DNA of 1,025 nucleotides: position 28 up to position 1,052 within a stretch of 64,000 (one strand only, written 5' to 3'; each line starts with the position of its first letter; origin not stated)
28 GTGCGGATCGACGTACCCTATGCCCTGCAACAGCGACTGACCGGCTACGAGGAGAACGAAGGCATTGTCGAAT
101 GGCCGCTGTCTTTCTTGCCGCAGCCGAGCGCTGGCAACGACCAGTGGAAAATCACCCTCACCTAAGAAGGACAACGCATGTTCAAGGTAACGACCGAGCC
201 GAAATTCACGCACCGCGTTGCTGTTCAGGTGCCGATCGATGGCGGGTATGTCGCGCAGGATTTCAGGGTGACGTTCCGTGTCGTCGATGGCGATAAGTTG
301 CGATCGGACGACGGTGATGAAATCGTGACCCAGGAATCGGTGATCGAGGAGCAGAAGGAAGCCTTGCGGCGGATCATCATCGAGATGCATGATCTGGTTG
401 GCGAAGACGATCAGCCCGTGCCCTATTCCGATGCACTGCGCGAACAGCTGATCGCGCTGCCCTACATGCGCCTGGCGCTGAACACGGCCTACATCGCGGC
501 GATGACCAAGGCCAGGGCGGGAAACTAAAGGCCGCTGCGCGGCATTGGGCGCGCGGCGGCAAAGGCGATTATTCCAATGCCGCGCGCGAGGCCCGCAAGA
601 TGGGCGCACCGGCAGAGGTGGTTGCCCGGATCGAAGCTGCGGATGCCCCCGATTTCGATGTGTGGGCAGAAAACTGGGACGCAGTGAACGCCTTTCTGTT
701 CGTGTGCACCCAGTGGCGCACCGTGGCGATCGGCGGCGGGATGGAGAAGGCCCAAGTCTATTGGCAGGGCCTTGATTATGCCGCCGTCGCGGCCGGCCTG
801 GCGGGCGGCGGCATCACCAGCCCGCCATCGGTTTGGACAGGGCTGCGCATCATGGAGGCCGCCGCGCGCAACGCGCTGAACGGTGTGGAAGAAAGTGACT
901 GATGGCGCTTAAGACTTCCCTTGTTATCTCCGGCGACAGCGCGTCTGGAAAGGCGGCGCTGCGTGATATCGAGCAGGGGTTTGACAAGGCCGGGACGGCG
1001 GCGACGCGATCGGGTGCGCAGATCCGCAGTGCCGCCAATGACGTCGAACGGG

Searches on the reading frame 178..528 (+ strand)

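Call 7: search_protein_families(library=phrogs, proteins=[window:178-528:+], max_evalue=0.01)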
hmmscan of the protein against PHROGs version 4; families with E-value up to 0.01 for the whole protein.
window:178-528:+ (116 aa): 1 family
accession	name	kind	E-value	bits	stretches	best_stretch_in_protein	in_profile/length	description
phrog_569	-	tail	2.9e-15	57.8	1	1-116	25-132/256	tail length tape measure protein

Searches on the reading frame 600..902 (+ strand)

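Call 6: search_protein_families(library=pfam, proteins=[window:600-902:+], max_evalue=0.01)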
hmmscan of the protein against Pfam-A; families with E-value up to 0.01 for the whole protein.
window:600-902:+ (100 aa): 1 family
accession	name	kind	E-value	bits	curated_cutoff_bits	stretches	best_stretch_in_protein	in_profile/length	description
PF08809.16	DUF1799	-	2.2e-11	44.2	26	1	12-92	6-79/80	Phage related hypothetical protein (DUF1799)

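Call 7: search_protein_families(library=phrogs, proteins=[window:600-902:+], max_evalue=0.01)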
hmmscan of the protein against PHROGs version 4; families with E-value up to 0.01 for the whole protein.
window:600-902:+ (100 aa): 1 family
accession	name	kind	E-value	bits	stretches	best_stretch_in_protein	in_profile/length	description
phrog_680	-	tail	7.5e-18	65.6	1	12-95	19-95/98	tail length tape measure protein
